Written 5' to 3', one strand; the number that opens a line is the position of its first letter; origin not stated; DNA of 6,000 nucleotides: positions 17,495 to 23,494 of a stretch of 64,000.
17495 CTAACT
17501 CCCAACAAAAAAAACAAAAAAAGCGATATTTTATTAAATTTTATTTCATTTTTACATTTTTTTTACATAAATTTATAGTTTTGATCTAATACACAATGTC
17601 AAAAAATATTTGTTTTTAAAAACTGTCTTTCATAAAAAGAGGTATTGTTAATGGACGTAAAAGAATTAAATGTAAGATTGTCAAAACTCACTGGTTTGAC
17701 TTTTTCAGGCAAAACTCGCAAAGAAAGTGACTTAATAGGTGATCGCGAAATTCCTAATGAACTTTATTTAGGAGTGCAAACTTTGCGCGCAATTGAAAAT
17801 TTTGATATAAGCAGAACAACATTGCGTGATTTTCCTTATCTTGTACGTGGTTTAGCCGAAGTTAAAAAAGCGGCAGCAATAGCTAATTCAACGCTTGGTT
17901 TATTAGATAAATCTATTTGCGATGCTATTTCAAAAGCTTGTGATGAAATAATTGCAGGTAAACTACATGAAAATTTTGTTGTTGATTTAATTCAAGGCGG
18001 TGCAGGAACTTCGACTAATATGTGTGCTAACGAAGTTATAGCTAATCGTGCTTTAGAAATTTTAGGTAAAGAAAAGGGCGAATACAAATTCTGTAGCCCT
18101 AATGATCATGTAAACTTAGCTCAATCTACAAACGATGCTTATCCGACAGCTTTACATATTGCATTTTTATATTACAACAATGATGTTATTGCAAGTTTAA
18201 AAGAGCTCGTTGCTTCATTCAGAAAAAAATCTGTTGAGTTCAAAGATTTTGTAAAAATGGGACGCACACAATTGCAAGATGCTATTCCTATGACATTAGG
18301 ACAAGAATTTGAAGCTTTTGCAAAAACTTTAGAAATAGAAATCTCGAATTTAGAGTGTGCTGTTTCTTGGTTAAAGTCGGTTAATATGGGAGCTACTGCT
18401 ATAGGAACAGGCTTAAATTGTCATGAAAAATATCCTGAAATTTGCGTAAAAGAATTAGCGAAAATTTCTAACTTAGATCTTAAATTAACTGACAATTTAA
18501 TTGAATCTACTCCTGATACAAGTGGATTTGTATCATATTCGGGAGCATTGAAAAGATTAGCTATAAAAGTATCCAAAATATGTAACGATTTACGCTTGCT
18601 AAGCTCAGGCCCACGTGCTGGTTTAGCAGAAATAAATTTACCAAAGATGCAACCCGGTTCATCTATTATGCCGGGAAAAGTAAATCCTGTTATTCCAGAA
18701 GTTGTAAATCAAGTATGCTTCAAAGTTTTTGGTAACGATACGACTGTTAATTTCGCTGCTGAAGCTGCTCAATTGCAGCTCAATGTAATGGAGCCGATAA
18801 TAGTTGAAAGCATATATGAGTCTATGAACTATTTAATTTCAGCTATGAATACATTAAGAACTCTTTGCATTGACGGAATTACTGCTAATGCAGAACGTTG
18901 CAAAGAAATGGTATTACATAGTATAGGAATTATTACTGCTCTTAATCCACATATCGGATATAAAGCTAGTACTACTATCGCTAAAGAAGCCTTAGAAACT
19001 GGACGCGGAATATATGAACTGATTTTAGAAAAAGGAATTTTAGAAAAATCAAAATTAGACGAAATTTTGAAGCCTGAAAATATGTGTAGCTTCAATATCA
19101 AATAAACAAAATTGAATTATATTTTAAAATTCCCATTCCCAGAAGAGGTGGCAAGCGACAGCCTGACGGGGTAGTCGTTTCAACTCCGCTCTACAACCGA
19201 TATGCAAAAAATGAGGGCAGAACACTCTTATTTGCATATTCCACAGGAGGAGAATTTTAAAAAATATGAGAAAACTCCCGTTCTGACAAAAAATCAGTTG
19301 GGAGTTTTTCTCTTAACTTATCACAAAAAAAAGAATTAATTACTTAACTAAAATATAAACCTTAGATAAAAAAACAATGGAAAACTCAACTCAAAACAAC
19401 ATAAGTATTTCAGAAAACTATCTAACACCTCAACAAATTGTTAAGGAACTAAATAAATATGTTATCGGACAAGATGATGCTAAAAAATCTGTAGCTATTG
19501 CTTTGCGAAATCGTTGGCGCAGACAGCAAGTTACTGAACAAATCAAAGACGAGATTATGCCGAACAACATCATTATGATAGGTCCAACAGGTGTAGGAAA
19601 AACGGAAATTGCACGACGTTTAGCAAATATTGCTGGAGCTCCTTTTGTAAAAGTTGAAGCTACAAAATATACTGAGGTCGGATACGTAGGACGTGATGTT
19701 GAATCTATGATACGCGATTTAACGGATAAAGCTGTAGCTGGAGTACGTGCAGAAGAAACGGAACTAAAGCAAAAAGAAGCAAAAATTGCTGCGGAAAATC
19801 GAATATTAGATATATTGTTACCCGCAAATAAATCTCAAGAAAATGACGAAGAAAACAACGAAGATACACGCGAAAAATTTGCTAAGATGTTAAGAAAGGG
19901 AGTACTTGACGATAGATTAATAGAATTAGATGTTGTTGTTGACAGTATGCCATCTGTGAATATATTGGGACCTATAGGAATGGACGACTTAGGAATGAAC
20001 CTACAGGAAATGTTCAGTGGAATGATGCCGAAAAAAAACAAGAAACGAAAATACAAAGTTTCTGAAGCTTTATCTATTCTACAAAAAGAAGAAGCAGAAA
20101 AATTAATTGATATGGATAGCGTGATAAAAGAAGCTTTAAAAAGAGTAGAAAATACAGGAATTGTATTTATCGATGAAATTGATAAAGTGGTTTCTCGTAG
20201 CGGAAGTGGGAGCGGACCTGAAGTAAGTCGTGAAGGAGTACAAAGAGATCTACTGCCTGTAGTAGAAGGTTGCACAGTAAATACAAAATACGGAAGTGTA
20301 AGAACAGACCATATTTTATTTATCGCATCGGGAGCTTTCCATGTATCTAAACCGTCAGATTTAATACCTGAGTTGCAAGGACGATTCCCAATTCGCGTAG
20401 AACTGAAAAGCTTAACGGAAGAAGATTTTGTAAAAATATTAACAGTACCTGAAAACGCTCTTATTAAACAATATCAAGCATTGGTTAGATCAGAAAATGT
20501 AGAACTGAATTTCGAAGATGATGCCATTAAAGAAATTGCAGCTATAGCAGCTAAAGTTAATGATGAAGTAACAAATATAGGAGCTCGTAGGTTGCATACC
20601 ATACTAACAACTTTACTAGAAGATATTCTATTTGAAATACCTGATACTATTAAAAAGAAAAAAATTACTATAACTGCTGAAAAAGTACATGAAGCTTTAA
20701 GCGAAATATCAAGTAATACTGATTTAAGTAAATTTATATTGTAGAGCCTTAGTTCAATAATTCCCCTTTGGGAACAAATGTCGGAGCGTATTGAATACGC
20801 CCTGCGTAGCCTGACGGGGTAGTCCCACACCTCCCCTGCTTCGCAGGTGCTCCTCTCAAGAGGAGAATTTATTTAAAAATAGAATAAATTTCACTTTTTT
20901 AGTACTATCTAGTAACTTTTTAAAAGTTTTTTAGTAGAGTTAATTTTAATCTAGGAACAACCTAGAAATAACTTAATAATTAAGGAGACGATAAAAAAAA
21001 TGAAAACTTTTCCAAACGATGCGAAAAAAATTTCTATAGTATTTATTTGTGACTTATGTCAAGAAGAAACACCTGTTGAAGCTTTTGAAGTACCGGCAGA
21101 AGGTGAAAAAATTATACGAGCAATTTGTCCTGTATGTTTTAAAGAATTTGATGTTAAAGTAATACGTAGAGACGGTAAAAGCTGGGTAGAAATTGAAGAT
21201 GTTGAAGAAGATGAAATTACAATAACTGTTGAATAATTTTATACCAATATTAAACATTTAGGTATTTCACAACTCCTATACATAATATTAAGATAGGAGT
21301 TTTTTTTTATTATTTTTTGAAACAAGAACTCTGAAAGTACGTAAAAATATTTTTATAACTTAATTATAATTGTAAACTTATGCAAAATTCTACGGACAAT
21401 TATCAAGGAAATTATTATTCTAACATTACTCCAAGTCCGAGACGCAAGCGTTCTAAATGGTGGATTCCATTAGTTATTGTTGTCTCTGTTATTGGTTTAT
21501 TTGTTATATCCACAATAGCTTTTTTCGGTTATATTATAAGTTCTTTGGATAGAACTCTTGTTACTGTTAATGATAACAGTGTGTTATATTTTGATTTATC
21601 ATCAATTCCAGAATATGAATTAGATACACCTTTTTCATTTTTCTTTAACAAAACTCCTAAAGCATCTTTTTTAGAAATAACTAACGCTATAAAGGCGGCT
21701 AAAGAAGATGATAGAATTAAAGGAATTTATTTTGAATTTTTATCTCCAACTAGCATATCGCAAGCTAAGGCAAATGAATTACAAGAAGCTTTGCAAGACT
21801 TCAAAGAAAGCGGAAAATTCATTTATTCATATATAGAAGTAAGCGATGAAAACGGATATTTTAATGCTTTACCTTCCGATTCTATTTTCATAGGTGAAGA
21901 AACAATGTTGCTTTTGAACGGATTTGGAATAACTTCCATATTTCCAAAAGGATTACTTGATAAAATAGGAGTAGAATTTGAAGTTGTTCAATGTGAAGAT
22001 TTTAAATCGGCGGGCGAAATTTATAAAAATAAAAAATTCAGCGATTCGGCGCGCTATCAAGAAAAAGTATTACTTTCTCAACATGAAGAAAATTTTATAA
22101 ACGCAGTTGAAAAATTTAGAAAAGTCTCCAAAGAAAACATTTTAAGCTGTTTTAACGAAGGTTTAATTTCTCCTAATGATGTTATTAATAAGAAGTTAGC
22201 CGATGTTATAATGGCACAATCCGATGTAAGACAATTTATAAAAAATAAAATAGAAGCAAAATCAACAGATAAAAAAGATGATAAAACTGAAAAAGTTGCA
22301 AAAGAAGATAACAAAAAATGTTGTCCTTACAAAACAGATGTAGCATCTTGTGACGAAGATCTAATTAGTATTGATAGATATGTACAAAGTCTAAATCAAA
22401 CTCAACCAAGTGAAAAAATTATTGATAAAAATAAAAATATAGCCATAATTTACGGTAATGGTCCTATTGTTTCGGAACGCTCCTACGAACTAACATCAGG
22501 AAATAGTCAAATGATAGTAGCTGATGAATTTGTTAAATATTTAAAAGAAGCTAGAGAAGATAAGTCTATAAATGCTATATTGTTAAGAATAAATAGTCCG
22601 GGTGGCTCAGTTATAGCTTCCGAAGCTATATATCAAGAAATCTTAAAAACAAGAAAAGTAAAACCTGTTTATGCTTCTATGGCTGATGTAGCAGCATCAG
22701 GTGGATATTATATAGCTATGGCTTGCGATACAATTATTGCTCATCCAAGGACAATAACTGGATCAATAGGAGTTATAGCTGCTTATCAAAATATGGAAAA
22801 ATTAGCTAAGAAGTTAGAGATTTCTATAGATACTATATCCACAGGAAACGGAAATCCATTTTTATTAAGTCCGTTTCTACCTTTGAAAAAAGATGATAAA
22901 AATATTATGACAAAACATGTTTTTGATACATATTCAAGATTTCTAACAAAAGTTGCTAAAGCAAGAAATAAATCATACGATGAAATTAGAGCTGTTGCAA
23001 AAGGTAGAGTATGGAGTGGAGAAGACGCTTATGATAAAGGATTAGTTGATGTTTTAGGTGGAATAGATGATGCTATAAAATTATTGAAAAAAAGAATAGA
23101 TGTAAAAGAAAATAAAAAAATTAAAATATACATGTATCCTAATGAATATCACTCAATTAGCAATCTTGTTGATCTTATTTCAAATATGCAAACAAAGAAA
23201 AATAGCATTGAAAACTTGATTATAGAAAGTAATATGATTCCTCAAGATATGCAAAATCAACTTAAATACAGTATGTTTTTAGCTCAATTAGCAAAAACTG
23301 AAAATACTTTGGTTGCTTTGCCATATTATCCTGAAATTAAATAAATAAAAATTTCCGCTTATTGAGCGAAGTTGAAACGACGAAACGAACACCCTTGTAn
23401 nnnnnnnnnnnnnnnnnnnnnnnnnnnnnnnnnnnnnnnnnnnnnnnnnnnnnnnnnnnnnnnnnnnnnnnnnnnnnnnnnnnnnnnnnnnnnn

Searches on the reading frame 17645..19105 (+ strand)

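Call 53: search_protein_families(library=pfam, proteins=[window:17645-19105:+], max_evalue=0.00001)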
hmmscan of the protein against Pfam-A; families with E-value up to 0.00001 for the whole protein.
window:17645-19105:+ (486 aa): 2 families
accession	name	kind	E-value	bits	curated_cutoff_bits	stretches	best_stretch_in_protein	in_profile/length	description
PF00206.25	Lyase_1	-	5.7e-89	299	27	1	35-363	4-312/312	Lyase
PF10415.14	FumaraseC_C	-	9.6e-22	77.6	32.5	1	429-481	1-53/54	Fumarase C C-terminus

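Call 96: search_protein_families(library=ncbifam, proteins=[window:17645-19105:+], max_evalue=1e-10)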
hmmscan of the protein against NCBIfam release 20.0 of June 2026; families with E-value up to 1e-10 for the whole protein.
window:17645-19105:+ (486 aa): 11 families
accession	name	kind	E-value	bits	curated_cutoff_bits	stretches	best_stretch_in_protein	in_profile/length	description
NF008909.0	PRK12273.1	subfamily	3.6e-217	721.9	510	1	23-484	4-465/474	aspartate ammonia-lyase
TIGR00839.1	aspA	equivalog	8.2e-208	691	681.2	1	25-482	1-458/468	aspartate ammonia-lyase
NF011092.0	PRK14515.1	subfamily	2.3e-167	557.7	876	1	23-482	10-467/479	aspartate ammonia-lyase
TIGR00979.1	fumC_II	equivalog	1.2e-141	472.7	664.75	1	25-481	2-457/458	class II fumarate hydratase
NF009089.0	PRK12425.1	equivalog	3.3e-114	382.3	840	1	24-481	2-458/464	class II fumarate hydratase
TIGR00928.1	purB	equivalog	1.8e-17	63.3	326.2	1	155-358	90-287/436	adenylosuccinate lyase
TIGR00838.1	argH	equivalog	1.9e-17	63.4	279.5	1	156-437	101-372/455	argininosuccinate lyase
NF008964.0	PRK12308.1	equivalog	6.8e-14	51.1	657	1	159-423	106-360/624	argininosuccinate lyase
NF002563.0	PRK02186.1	subfamily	1.6e-13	49.9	625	1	156-423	510-768/890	argininosuccinate lyase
TIGR02426.1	protocat_pcaB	equivalog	2.1e-13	49.9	355.75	1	67-366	21-293/338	3-carboxy-cis,cis-muconate cycloisomerase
NF004631.0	PRK05975.1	equivalog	5.2e-12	45.4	371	1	154-354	100-288/352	3-carboxy-cis,cis-muconate cycloisomerase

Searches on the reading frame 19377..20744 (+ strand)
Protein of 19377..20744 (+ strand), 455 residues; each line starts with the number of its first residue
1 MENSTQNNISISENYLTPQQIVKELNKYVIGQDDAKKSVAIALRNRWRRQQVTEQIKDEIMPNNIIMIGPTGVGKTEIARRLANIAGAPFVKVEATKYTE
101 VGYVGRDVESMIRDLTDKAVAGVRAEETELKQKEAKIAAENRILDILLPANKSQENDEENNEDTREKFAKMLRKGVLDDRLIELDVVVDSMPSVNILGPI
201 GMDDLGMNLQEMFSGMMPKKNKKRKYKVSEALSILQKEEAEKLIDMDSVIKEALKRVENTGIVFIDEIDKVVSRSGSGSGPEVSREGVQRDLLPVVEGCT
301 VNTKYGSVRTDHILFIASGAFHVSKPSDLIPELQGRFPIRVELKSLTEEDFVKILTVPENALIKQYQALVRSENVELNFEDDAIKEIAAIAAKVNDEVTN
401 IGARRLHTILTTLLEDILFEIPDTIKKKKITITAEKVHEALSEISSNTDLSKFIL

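Call 53: search_protein_families(library=pfam, proteins=[window:19377-20744:+], max_evalue=0.00001)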
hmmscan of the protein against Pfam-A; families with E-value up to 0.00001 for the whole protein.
window:19377-20744:+ (455 aa): 3 families
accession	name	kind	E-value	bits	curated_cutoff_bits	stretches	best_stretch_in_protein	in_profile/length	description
PF07724.20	AAA_2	-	2.6e-35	122.3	27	1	193-340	5-166/166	AAA domain (Cdc48 subfamily)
PF00004.35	AAA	-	1.9e-16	61.1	21.2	2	245-343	41-129/131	ATPase family associated with various cellular activities (AAA)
PF07728.20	AAA_5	-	2.9e-07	31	22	0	64-100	1-38/139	AAA domain (dynein-related subfamily)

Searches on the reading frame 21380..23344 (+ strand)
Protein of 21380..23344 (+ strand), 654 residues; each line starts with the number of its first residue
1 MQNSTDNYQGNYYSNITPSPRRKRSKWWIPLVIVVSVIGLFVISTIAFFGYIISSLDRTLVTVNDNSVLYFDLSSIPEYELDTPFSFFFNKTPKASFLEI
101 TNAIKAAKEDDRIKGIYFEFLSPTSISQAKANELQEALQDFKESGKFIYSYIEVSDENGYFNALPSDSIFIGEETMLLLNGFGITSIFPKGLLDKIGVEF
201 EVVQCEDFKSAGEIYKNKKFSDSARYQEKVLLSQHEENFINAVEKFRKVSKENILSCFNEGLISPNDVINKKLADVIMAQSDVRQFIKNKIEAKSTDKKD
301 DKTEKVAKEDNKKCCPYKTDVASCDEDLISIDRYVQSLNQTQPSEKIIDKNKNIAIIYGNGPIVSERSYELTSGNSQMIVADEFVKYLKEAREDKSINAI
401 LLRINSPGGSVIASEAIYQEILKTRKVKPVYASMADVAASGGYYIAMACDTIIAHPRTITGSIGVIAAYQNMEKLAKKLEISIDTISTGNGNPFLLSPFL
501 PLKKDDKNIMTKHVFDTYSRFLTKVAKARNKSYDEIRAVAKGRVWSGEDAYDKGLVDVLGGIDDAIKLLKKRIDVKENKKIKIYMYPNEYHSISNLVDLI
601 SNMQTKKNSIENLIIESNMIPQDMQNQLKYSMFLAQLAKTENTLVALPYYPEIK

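Call 53: search_protein_families(library=pfam, proteins=[window:21380-23344:+], max_evalue=0.00001)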
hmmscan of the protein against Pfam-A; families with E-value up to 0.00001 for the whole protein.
window:21380-23344:+ (654 aa): 3 families
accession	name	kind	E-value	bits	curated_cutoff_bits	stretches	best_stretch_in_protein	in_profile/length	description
PF01343.23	Peptidase_S49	-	4.4e-60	202.6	24.9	2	425-575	4-153/154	Peptidase family S49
PF25145.1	NfeD1b_N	-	5.6e-09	36.3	40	1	388-471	23-103/189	NfeD1b, N-terminal domain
PF00574.28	CLP_protease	-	7e-08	33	20.2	1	376-451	25-98/182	Clp protease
